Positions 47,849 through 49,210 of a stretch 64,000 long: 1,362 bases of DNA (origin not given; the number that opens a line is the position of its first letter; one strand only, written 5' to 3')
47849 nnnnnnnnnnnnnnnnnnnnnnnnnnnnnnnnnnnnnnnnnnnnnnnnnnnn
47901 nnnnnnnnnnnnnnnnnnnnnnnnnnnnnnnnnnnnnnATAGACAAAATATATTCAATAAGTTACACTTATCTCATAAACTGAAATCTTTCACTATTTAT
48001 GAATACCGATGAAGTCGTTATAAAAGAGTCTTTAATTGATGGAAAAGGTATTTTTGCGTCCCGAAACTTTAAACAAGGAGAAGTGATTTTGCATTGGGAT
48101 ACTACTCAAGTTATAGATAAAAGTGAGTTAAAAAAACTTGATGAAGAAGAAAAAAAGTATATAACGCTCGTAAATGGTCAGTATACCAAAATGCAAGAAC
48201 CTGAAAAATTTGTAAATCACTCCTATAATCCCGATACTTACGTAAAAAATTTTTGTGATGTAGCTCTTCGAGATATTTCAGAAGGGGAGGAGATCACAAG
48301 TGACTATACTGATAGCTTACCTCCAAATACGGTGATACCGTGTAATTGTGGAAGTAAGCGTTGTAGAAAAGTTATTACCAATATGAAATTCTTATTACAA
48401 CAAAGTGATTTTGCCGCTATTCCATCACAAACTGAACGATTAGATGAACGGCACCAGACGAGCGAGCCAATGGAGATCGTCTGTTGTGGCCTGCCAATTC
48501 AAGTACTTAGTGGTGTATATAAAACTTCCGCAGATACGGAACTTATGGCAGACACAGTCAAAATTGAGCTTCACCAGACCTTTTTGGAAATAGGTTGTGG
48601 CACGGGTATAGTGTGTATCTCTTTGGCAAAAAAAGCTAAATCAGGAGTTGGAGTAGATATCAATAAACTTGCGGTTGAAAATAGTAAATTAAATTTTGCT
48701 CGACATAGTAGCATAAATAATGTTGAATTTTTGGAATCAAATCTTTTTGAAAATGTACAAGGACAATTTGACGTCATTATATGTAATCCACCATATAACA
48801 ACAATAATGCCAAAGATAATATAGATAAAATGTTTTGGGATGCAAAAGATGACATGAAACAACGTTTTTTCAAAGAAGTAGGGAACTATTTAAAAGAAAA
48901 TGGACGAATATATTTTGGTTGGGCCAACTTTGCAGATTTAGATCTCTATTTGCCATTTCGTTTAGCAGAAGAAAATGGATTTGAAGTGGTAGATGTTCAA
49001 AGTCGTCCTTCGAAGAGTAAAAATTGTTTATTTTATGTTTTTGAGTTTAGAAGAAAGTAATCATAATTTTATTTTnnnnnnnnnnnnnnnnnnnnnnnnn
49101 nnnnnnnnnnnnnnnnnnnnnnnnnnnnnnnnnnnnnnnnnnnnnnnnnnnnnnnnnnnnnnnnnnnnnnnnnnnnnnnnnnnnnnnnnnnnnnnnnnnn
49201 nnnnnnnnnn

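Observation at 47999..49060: SET domain fused to an NPPY (PrmC/HemK-like) methyltransferase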

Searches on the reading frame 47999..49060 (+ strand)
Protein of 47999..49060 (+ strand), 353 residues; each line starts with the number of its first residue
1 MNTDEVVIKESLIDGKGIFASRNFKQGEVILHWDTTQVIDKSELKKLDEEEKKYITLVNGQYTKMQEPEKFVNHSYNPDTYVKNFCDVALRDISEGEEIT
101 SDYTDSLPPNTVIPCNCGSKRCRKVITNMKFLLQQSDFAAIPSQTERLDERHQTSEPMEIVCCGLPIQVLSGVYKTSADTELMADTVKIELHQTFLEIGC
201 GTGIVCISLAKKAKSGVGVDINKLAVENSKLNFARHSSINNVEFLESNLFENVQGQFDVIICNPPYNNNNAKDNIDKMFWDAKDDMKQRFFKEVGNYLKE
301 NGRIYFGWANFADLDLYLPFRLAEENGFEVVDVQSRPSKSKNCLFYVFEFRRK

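Call 3: search_protein_families(library=pfam, proteins=[window:47999-49060:+], max_evalue=0.01)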
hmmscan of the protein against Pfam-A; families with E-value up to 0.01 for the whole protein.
window:47999-49060:+ (353 aa): 20 families
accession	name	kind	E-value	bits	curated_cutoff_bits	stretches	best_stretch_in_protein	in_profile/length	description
PF05175.20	MTS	-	2.1e-19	70.2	23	1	179-306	19-138/170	Methyltransferase small domain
PF00856.33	SET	-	1.5e-13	51.5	22.4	1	15-103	1-104/105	SET domain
PF13847.12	Methyltransf_31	-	2.4e-13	50.4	27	1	193-307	5-110/145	Methyltransferase domain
PF13649.12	Methyltransf_25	-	6.4e-10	40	27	1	196-267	2-75/97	Methyltransferase domain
PF08242.18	Methyltransf_12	-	6.6e-10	40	30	1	196-263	1-72/98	Methyltransferase domain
PF06325.19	PrmA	-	8.7e-10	39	22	1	191-263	161-233/296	Ribosomal protein L11 methyltransferase (PrmA)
PF08241.18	Methyltransf_11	-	2.1e-08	35.1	21.2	1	196-305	1-94/95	Methyltransferase domain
PF13489.12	Methyltransf_23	-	3.6e-08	33.7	27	1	189-263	20-88/164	Methyltransferase domain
PF07669.17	Eco57I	-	6.9e-07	29.9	25.3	1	240-306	60-132/171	Eco57I restriction-modification methylase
PF01170.24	UPF0020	-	5.9e-05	23.3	22.3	1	215-291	78-157/197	RMKL-like, methyltransferase domain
PF03602.21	Cons_hypoth95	-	7.1e-05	23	24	1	192-278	42-136/182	Conserved hypothetical protein 95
PF02384.22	N6_Mtase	-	0.0001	22.2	20.4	1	182-304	37-179/311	N-6 DNA Methylase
PF02390.23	Methyltransf_4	-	0.00031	20.7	24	1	194-254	4-65/173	Putative methyltransferase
PF10354.15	BMT5-like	-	0.00039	21.2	24.7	1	216-332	59-152/168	rRNA (uridine-N3-)-methyltransferase BTM5-like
PF02353.26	CMAS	-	0.0024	17.7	27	1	180-263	51-134/273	Mycolic acid cyclopropane synthetase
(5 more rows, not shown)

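Call 4: search_protein_families(library=ncbifam, proteins=[window:47999-49060:+], max_evalue=0.01)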
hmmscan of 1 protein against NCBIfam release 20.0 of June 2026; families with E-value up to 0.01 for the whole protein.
window:47999-49060:+ (353 aa): 48 families (the best 25 are shown)
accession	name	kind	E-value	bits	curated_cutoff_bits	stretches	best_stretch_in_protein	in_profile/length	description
NF011529.0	PRK14968.1-3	equivalog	7.1e-38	130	162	1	161-334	4-180/198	putative methyltransferase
TIGR00537.1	hemK_rel_arch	hypoth_equivalog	9.4e-23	80.8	87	1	173-306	1-138/179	HemK2/MTQ2 family protein methyltransferase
TIGR03534.1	RF_mod_PrmC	equivalog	7.4e-21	74.7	199.1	1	162-277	55-177/253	peptide chain release factor N(5)-glutamine methyltransferase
NF011530.0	PRK14968.1-4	equivalog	1.1e-16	60.8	243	1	172-339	18-186/202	putative methyltransferase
TIGR00536.1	hemK_fam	subfamily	1.9e-15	56.7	115.5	1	190-270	113-196/286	HemK family protein methyltransferase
NF011527.0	PRK14968.1-1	equivalog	4.4e-14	52.6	242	1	171-334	12-175/192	putative methyltransferase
NF007023.0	PRK09489.1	equivalog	6.8e-13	48.5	295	1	165-269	167-274/342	16S rRNA (guanine(1207)-N(2))-methyltransferase RsmC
TIGR03533.1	L3_gln_methyl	equivalog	7.5e-13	48.4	229.7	1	185-277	115-210/284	50S ribosomal protein L3 N(5)-glutamine methyltransferase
NF011528.0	PRK14968.1-2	equivalog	3.3e-12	46.4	171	1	171-313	18-162/205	putative methyltransferase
TIGR00406.1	prmA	equivalog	9e-11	41.7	183.15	1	192-263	160-232/288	50S ribosomal protein L11 methyltransferase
NF002421.0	PRK01544.1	equivalog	3.3e-10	39.3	567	1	189-274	136-224/524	bifunctional peptide chain release factor N(5)-glutamine methyltransferase PrmC/tRNA (guanosine(46)-N7)-methyltransferase TrmB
TIGR02021.1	BchM-ChlM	equivalog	1.1e-09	38.1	158.9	1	194-262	57-124/218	magnesium protoporphyrin IX methyltransferase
TIGR00479.1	rumA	equivalog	4.1e-09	35.8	183.55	1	184-266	286-373/432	23S rRNA (uracil(1939)-C(5))-methyltransferase RlmD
TIGR01983.1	UbiG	equivalog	4.2e-09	36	102.95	1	192-262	50-122/228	bifunctional 2-polyprenyl-6-hydroxyphenol methylase/3-demethylubiquinol 3-O-methyltransferase UbiG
TIGR02469.1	CbiT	equivalog_domain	7e-09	36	78.3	1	187-304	15-118/124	precorrin-6Y C5,15-methyltransferase (decarboxylating) subunit CbiT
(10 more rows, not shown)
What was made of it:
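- On PrmC (TIGR03534, bacterial release-factor Gln methyltransferase): 74.7 bits against 199.1 (call 4)
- On HemK2/Mtq2 (TIGR00537): The related archaeal model PRK14968.1-3 scores 130 against 162 (call 4).
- Closest known: HemK2 / Mtq2 / N6AMT1. Different: It scores 80.8 bits against the TIGR00537 cut-off of 87 (call 4).
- Closest known: PrmC. Different: It scores 74.7 bits against the TIGR03534 cut-off of 199.1 (call 4).
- The best NCBIfam models are archaeal PRK14968 and HemK2/MTQ2 (call 4).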

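Call 5: find_homologous_proteins(query=window:47999-49060:+)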
Query window:47999-49060:+ (353 aa): 174 proteins with E <= 0.001 among 1743 candidates; the best 120 are listed.
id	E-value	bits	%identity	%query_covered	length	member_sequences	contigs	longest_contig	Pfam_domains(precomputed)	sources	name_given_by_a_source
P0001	7.0e-239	810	100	100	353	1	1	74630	PF13847.13,PF13489.13,PF06325.20,PF05175.21,PF13649.13,PF07669.18,PF00856.34,PF08241.19,PF08242.19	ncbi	-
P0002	1.7e-191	654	81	100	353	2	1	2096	PF13847.13,PF13489.13,PF06325.20,PF05175.21,PF13649.13,PF07669.18,PF01170.25,PF00856.34,PF08241.19,PF08242.19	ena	-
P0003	6.0e-159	547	82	82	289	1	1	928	PF13847.13,PF13489.13,PF06325.20,PF05175.21,PF13649.13,PF07669.18,PF01170.25,PF00856.34,PF08241.19,PF08242.19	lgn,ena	-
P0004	2.9e-121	423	83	63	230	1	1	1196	PF13847.13,PF13489.13,PF06325.20,PF05175.21,PF03602.22,PF13649.13,PF07669.18,PF01170.25,PF08241.19,PF08242.19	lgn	-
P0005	8.8e-113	395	78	63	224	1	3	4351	PF13847.13,PF06325.20,PF02353.27,PF05175.21,PF13649.13,PF02390.24,PF01170.25,PF08241.19,PF08242.19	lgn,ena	-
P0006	6.4e-98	346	67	64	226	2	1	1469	PF13489.13,PF02353.27,PF07669.18,PF08241.19,PF05401.17,PF13847.13,PF06325.20,PF05175.21,PF13649.13,PF02390.24,PF01170.25,PF01135.26,PF01728.26,PF01209.25,PF08242.19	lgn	-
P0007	8.4e-90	319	67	64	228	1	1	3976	PF13489.13,PF07669.18,PF08241.19,PF05401.17,PF13847.13,PF06325.20,PF05175.21,PF03602.22,PF13649.13,PF02390.24,PF01170.25,PF01209.25,PF08242.19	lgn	-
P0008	9.2e-90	319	62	63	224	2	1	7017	PF13847.13,PF06325.20,PF05175.21,PF03602.22,PF13649.13,PF08242.19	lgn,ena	-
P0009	1.4e-88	315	62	63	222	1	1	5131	PF13847.13,PF13489.13,PF06325.20,PF05175.21,PF13649.13,PF07669.18,PF01170.25,PF08241.19,PF08242.19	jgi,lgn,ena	-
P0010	1.9e-87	312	63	63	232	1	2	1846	PF13847.13,PF13489.13,PF06325.20,PF05175.21,PF03602.22,PF13649.13,PF02390.24,PF01170.25,PF08241.19,PF08242.19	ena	-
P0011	1.9e-85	305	61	62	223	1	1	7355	PF13847.13,PF13489.13,PF06325.20,PF05175.21,PF13649.13,PF07669.18,PF01170.25,PF08241.19,PF08242.19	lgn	-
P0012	9.9e-85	303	62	63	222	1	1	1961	PF13489.13,PF07669.18,PF08241.19,PF13847.13,PF06325.20,PF05175.21,PF03602.22,PF13649.13,PF02390.24,PF01170.25,PF01209.25,PF08242.19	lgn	-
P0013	1.2e-84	302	60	62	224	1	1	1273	PF13847.13,PF13489.13,PF06325.20,PF05175.21,PF13649.13,PF01170.25,PF08241.19,PF08242.19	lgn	-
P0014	1.5e-84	302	63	62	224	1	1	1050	PF13847.13,PF13489.13,PF06325.20,PF05175.21,PF13649.13,PF07669.18,PF01170.25,PF08241.19,PF08242.19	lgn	-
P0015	1.9e-84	302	62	63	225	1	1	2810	PF13847.13,PF13489.13,PF06325.20,PF05175.21,PF13649.13,PF01170.25,PF01135.26,PF08241.19,PF08242.19,PF05958.18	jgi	-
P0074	1.4e-75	273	56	62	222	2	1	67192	PF13489.13,PF07669.18,PF08241.19,PF13847.13,PF06325.20,PF03848.21,PF05175.21,PF03602.22,PF13649.13,PF02390.24,PF01170.25,PF09445.17,PF08242.19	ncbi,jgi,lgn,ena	ncbi:MAG: HemK2/MTQ2 family protein methyltransferase [Patescibacteria group bacterium]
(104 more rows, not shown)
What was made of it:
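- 48383..49057 (+): MT half (residues 129-353), equivalent to a complete standalone ~220-aa CPR HemK2/MTS-type NPPY N-methyltransferase. About 170 standalone homologues at 50-83% identity (call 5).
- On HemK2/Mtq2 (TIGR00537): This is a near miss, and some family members are named HemK2/MTQ2 by NCBI (P0074, call 5).
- Closest known: HemK2 / Mtq2 / N6AMT1. Same: NCBI names some family members HemK2/MTQ2 (P0074, call 5).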

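Call 8: find_encoding_contigs(protein=P0002, flank=5000)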
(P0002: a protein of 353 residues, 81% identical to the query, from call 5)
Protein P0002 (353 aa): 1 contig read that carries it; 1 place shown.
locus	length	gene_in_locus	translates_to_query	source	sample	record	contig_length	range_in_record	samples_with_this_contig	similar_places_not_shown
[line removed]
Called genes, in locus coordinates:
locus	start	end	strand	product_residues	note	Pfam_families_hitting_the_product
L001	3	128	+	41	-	?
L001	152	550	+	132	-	PF00293:NUDIX, PF22327:Nudt16-like (weak)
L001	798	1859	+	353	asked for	PF00856:SET, PF05175:MTS, PF06325:PrmA, PF13489:Methyltransf_23 (weak), PF08241:Methyltransf_11 (weak), PF08242:Methyltransf_12, PF13649:Methyltransf_25, PF13847:Methyltransf_31, +2 more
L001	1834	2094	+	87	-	?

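Call 9: find_encoding_contigs(protein=P0005, flank=5000)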
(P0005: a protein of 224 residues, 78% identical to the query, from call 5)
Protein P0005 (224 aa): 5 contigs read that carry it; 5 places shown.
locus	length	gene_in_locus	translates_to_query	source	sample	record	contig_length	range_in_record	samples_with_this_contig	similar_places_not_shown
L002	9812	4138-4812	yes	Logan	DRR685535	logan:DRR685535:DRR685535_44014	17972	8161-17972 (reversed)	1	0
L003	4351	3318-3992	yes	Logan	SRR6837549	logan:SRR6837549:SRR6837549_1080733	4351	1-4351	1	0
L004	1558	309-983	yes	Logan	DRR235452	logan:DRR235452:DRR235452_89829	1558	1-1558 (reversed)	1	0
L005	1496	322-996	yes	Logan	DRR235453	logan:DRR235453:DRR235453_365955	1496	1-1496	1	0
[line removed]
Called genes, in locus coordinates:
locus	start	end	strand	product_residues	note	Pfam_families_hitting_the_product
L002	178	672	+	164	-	-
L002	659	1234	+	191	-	PF13238:AAA_18 (faint), PF13521:AAA_28 (weak), PF13671:AAA_33 (weak), PF02223:Thymidylate_kin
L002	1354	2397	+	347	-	PF04055:Radical_SAM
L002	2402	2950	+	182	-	PF01928:CYTH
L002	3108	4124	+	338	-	PF00226:DnaJ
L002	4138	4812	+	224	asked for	PF05175:MTS, PF02353:CMAS (faint), PF06325:PrmA (weak), PF01170:UPF0020 (weak), PF02390:Methyltransf_4 (weak), PF13847:Methyltransf_31, PF08241:Methyltransf_11 (faint), PF13649:Methyltransf_25, +1 more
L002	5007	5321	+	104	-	-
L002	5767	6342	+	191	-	-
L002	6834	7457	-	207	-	-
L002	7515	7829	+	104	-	PF01022:HTH_5, PF12802:MarR_2 (weak), PF12840:HTH_20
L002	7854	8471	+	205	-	PF02589:LUD_dom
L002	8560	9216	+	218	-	-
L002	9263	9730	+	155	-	-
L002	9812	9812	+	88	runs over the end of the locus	PF12840:HTH_20, PF01022:HTH_5, PF21476:PF0610-like_N (faint)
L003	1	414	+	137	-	?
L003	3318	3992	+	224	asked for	PF05175:MTS, PF02353:CMAS (faint), PF06325:PrmA (weak), PF01170:UPF0020 (weak), PF02390:Methyltransf_4 (weak), PF13847:Methyltransf_31, PF08241:Methyltransf_11 (faint), PF13649:Methyltransf_25, +1 more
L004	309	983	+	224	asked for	PF05175:MTS, PF02353:CMAS (faint), PF06325:PrmA (weak), PF01170:UPF0020 (weak), PF02390:Methyltransf_4 (weak), PF13847:Methyltransf_31, PF08241:Methyltransf_11 (faint), PF13649:Methyltransf_25, +1 more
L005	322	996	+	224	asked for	PF05175:MTS, PF02353:CMAS (faint), PF06325:PrmA (weak), PF01170:UPF0020 (weak), PF02390:Methyltransf_4 (weak), PF13847:Methyltransf_31, PF08241:Methyltransf_11 (faint), PF13649:Methyltransf_25, +1 more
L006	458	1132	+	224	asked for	PF05175:MTS, PF02353:CMAS (faint), PF06325:PrmA (weak), PF01170:UPF0020 (weak), PF02390:Methyltransf_4 (weak), PF13847:Methyltransf_31, PF08241:Methyltransf_11 (faint), PF13649:Methyltransf_25, +1 more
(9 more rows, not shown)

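Call 10: find_encoding_contigs(protein=P0004, flank=5000)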
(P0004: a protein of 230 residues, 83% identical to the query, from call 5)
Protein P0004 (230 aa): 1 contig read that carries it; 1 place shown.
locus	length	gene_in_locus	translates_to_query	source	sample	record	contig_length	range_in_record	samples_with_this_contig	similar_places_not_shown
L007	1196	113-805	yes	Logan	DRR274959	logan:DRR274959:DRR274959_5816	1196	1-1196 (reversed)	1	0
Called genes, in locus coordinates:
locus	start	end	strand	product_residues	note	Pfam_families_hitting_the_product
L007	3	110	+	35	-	?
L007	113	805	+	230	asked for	PF05175:MTS, PF06325:PrmA, PF13489:Methyltransf_23 (weak), PF01170:UPF0020 (weak), PF13847:Methyltransf_31, PF08241:Methyltransf_11 (weak), PF08242:Methyltransf_12, PF13649:Methyltransf_25, +2 more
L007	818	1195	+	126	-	?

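Call 24: find_related_loci(query=window:47999-49057:+, collection=genome_contigs, flank=6000)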
Query window:47999-49057:+ (353 aa) in genome_contigs; peptide patterns used: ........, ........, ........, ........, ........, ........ (x = any residue, [..] = any of these).
82 stretches matched a pattern; 10 encode a relative of the query (tblastn E <= 1e-3); 10 distinct loci.
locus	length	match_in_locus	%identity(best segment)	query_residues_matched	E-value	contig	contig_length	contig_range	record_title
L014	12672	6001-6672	67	129-353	3e-103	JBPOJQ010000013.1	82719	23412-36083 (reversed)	MAG: Candidatus Magasanikiibacteriota bacterium isolate MAG_812 c_000000621895, whole genome shotgun sequence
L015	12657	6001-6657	62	133-353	1e-89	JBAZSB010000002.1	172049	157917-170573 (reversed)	MAG: Patescibacteria group bacterium isolate SO_2017_GW1_162 NODE_664_length_172049_cov_1.751632_OW334_2017, whole genom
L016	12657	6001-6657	60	133-353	1e-89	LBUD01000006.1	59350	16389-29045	MAG: Parcubacteria group bacterium GW2011_GWA2_38_13 US74_C0006, whole genome shotgun sequence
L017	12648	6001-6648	56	133-350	6e-81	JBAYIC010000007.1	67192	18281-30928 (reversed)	MAG: Patescibacteria group bacterium isolate SO_2016_GW1_19 scaffold00891_OW334_2016, whole genome shotgun sequence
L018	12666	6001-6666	54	129-352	2e-75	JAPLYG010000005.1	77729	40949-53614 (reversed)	MAG: Candidatus Parcubacteria bacterium isolate LacPavin_0920_SED5_MAG_38_14 LacPavin_0920_SED5_scaffold_740776, whole g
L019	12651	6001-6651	55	133-352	2e-75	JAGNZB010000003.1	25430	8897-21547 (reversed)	Candidatus Gracilibacteria bacterium isolate Go_SlAct_bin_456 Go_SlAct_6715_length_25430_cov_3.988895, whole genome shot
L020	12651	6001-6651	42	136-353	3e-55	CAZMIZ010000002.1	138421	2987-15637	MAG TPA_asm: uncultured Gammaproteobacteria bacterium isolate binchicken_co338_18 genome assembly, contig: NODE_28_lengt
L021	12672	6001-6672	49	126-351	2e-66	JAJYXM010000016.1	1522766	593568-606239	MAG: bacterium isolate FK3.bin42 NODE_1_length_1522766_cov_4.043218, whole genome shotgun sequence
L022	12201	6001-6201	42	196-263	8e-6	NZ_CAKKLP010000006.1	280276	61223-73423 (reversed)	Chryseobacterium sp. Bi04, whole genome shotgun sequence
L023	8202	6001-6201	35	196-263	1e-4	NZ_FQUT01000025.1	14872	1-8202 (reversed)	Chryseobacterium arachidis strain DSM 27619, whole genome shotgun sequence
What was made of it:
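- No fusion is present in 185,579 GTDB species genomes (call 24).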

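Call 26: search_protein_representatives(protein=window:47999-49057:+)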
Query: 353 residues. Proteins with E-value up to 0.001 (for the whole library): 10180; up to 1e-10: 1031; up to 1e-30: 23. The best 150 are listed.
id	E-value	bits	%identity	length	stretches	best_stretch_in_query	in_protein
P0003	1.9e-159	546.7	82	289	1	65-353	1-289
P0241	9.5e-64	232.0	48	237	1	129-351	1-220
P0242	2.1e-63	230.9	48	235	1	131-352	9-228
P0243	7.5e-60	219.2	50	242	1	135-350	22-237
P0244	2.6e-53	197.7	53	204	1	168-350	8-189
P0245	2.0e-50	188.2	44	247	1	136-352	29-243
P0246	3.7e-49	184.0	44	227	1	133-351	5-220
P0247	2.4e-46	174.8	41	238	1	136-350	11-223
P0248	7.7e-46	173.1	42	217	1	140-350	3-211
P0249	3.2e-44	167.8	41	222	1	137-351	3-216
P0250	8.1e-42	159.9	44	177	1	183-352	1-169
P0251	5.6e-41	157.1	39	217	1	142-350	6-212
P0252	5.8e-41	157.1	42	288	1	138-335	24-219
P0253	1.4e-40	155.8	47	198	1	192-350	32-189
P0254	2.7e-39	151.6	41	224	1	147-350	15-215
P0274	2.5e-26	108.9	42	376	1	5-127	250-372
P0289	8.1e-24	100.7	36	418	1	147-346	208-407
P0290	9.6e-24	100.5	44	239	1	4-124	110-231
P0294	4.1e-23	98.4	33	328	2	8-141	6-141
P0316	1.6e-21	93.1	48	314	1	2-126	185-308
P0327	5.9e-21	91.3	36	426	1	151-333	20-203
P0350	1.9e-19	86.3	34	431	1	154-331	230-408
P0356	2.8e-19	85.8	34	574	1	146-346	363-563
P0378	1.1e-18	83.8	35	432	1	155-350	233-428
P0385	1.9e-18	83.0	31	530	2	14-136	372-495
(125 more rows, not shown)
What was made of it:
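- Tried and rejected: P0294 and P0385 (two-stretch hits, call 26).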
